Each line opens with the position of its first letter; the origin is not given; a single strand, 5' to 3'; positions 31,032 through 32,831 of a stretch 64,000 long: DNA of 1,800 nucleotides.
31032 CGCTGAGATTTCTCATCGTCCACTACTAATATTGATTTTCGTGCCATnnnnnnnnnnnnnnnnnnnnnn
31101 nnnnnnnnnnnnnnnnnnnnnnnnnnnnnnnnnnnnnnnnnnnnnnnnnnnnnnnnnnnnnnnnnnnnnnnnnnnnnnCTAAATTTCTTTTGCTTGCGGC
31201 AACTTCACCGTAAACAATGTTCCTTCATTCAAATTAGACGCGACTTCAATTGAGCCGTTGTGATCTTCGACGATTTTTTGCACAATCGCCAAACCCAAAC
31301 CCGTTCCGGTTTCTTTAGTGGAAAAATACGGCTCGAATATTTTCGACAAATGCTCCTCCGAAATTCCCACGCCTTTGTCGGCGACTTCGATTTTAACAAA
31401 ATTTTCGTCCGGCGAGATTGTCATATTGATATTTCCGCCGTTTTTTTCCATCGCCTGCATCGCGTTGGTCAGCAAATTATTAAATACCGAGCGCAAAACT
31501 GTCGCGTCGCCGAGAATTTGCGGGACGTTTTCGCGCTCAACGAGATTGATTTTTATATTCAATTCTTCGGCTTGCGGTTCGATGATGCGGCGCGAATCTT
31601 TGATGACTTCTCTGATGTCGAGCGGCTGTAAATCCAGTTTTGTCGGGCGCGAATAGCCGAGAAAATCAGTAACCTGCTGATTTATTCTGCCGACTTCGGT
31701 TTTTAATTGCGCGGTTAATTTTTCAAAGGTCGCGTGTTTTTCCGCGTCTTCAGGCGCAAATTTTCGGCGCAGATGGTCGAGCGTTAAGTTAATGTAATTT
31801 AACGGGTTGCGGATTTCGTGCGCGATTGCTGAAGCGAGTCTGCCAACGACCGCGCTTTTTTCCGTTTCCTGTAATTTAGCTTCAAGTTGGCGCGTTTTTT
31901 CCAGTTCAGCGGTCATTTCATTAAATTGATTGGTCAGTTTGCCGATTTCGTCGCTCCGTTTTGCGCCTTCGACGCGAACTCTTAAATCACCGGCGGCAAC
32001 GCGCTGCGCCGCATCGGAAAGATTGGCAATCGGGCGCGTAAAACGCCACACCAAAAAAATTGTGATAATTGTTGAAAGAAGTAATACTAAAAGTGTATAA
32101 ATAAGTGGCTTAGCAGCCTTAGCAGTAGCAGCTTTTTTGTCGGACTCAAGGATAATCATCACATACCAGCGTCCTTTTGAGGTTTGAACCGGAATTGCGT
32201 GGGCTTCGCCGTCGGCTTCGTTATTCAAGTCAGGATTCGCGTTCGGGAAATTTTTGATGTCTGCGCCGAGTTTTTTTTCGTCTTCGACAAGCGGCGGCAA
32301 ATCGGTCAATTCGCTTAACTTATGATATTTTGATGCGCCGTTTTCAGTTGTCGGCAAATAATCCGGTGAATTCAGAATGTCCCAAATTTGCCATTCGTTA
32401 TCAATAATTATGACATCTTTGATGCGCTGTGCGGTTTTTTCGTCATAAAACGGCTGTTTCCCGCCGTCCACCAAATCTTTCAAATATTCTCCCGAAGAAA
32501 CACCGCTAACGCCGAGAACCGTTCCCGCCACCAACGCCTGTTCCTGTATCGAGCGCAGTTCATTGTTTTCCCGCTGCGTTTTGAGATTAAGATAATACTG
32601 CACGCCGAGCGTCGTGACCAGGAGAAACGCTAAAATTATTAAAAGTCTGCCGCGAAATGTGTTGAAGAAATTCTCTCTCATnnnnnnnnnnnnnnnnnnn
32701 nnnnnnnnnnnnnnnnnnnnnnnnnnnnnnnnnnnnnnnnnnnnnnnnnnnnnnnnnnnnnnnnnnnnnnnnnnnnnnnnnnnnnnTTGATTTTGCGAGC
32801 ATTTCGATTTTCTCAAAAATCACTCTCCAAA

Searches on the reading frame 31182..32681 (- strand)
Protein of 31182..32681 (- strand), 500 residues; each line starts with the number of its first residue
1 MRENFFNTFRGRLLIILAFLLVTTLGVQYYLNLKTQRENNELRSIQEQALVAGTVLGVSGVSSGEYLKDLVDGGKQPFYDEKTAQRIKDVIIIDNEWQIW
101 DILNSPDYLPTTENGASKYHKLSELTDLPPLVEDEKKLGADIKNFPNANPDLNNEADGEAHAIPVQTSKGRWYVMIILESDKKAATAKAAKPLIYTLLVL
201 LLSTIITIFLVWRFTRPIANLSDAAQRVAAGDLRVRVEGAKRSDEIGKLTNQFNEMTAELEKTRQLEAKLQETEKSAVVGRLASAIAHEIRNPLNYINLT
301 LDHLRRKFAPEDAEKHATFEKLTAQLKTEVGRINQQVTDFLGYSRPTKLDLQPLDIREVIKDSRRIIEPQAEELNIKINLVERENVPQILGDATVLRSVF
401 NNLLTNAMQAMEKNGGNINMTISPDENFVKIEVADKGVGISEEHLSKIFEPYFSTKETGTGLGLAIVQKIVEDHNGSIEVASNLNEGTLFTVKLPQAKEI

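Call 78: search_protein_families(library=pfam, proteins=[window:31182-32681:-], max_evalue=0.00001)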
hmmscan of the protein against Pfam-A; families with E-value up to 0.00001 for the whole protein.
window:31182-32681:- (500 aa): 4 families
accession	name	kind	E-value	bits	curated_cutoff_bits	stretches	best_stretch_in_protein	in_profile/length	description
PF02518.31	HATPase_c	-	1.7e-27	96.5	26.4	1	391-497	1-110/111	Histidine kinase-, DNA gyrase B-, and HSP90-like ATPase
PF00672.30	HAMP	-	1.5e-17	64.1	25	1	209-261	1-52/53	HAMP domain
PF00512.31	HisKA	-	2.1e-09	37.7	26.9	1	280-346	3-63/66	His Kinase A (phospho-acceptor) domain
PF14501.12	HATPase_c_5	-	9.1e-09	35.6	22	1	396-483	6-91/102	GHKL domain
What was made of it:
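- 31179..32681 (-): Sensor histidine kinase (500 aa). Pfam HAMP, HisKA and HATPase_c (call 78).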

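Call 79: find_homologous_proteins(query=window:31182-32681:-, max_evalue=1e-40)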
Query window:31182-32681:- (500 aa): 4089 proteins with E <= 1e-40 among 8000 candidates; the best 120 are listed.
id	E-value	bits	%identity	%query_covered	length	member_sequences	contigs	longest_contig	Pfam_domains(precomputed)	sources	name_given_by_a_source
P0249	0.0e+0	1012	92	100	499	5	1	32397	PF00672.31,PF02518.32,PF00512.32,PF14501.13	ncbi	-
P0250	6.7e-290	980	89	99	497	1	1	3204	PF00672.31,PF02518.32,PF00512.32,PF14501.13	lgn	-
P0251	1.9e-287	972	88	100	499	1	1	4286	PF00672.31,PF02518.32,PF00512.32,PF14501.13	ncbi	-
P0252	7.3e-280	947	86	100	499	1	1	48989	PF00672.31,PF02518.32,PF00512.32,PF14501.13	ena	-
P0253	8.9e-280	946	86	100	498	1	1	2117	PF00672.31,PF02518.32,PF00512.32,PF14501.13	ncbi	-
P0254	3.1e-278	941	85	99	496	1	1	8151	PF00672.31,PF02518.32,PF00512.32,PF14501.13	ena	-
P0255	2.8e-275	932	83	100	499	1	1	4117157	PF00672.31,PF02518.32,PF00512.32,PF14501.13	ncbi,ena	-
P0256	9.4e-274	927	83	100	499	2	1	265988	PF00672.31,PF02518.32,PF00512.32,PF14501.13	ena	-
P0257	1.5e-272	923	83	99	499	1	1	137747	PF00672.31,PF02518.32,PF00512.32,PF14501.13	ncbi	-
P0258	1.6e-269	913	84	98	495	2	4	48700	PF00672.31,PF02518.32,PF00512.32,PF14501.13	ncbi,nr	ncbi:ATP-binding protein [soil metagenome]|nr:HAMP domain-containing protein [Acidobacteriota bacter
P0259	7.7e-268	907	82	100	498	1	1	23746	PF00672.31,PF02518.32,PF00512.32,PF14501.13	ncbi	ncbi:MAG: sensor histidine kinase [Pyrinomonadaceae bacterium]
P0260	3.9e-266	901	83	99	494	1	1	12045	PF00672.31,PF02518.32,PF00512.32,PF14501.13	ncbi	ncbi:ATP-binding protein [soil metagenome]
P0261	7.8e-265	897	82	99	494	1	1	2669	PF00672.31,PF02518.32,PF00512.32,PF14501.13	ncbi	-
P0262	1.2e-264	896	81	100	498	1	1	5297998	PF00672.31,PF02518.32,PF00512.32,PF14501.13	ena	-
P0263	5.3e-259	878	89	89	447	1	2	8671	PF00672.31,PF02518.32,PF00512.32,PF14501.13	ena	-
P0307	2.3e-214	731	68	99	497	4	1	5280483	PF00672.31,PF13581.13,PF02518.32,PF00512.32,PF14501.13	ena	-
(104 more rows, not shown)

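Call 80: find_encoding_contigs(protein=P0262, flank=5000, max_places=1)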
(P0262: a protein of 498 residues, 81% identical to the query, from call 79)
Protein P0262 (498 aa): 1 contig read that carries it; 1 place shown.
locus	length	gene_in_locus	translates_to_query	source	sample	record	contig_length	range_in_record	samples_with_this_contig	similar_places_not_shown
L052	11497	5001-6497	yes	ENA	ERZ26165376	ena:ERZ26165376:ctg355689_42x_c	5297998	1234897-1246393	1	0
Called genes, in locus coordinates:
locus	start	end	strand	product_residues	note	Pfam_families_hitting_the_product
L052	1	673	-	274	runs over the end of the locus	PF10502:Peptidase_S26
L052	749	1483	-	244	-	PF22935:RM44_endonuclase (weak), PF14622:Ribonucleas_3_3, PF00636:Ribonuclease_3, PF00035:dsrm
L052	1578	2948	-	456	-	-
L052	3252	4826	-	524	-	PF00905:Transpeptidase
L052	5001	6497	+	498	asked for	PF00672:HAMP, PF00512:HisKA, PF02518:HATPase_c, PF14501:HATPase_c_5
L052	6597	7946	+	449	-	PF00072:Response_reg, PF00004:AAA (faint), PF00158:Sigma54_activat, PF14532:Sigma54_activ_2, PF07728:AAA_5 (faint), PF25601:AAA_lid_14, PF02954:HTH_8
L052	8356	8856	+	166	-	PF11376:DUF3179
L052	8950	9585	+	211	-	PF11376:DUF3179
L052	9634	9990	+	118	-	-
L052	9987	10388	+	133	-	PF01844:HNH, PF14279:HNH_5 (weak)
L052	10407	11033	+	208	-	PF13548:DUF4126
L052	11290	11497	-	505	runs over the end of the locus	PF00149:Metallophos (weak), PF02872:5_nucleotid_C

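Call 81: find_encoding_contigs(protein=P0307, flank=5000, max_places=1)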
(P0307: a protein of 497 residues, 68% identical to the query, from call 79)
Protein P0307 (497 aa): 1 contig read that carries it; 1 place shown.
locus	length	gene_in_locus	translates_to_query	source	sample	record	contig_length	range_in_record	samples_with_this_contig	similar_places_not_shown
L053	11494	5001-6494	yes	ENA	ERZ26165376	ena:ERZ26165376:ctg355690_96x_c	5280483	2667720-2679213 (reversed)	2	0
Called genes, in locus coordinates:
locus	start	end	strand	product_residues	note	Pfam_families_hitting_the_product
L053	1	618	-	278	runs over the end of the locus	PF10502:Peptidase_S26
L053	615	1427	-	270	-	PF22935:RM44_endonuclase (faint), PF14622:Ribonucleas_3_3, PF00636:Ribonuclease_3, PF00035:dsrm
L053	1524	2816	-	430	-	-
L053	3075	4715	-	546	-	PF00905:Transpeptidase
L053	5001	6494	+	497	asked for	PF00672:HAMP, PF13581:HATPase_c_2 (faint), PF00512:HisKA, PF02518:HATPase_c, PF14501:HATPase_c_5 (weak)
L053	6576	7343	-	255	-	PF00106:adh_short, PF08659:KR, PF13561:adh_short_C2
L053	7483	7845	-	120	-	PF02311:AraC_binding, PF07883:Cupin_2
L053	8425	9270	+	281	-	PF04962:KduI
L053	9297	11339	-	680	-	PF00989:PAS, PF08448:PAS_4, PF13426:PAS_9, PF01590:GAF, PF13185:GAF_2, PF08448:PAS_4, PF13426:PAS_9, PF00512:HisKA, +5 more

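Call 82: find_encoding_contigs(protein=P0256, flank=5000, max_places=1)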
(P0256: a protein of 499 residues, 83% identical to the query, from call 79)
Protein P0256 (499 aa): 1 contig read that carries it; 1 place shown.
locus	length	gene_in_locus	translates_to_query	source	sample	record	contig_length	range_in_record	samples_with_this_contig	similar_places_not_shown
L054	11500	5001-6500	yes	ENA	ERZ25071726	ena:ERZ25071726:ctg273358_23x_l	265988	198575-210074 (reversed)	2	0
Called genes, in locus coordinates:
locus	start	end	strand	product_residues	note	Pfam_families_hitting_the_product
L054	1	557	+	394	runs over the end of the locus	PF01566:Nramp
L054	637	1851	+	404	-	PF13519:VWA_2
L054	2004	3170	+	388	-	PF01264:Chorismate_synt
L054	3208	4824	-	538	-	PF00905:Transpeptidase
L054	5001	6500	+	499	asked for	PF00672:HAMP, PF00512:HisKA, PF02518:HATPase_c, PF14501:HATPase_c_5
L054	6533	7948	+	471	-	PF00072:Response_reg, PF00158:Sigma54_activat, PF14532:Sigma54_activ_2, PF07728:AAA_5 (faint), PF25601:AAA_lid_14, PF02954:HTH_8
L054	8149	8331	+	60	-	-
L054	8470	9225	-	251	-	PF03746:LamB_YcsF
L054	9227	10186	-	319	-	PF02626:CT_A_B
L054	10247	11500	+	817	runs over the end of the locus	PF00696:AA_kinase, PF01842:ACT (faint), PF22468:ACT_9, PF13840:ACT_7, PF22468:ACT_9, PF03447:NAD_binding_3, PF00742:Homoserine_dh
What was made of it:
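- The two-component system exists without any cassette in L052 and L054 (calls 80, 82).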
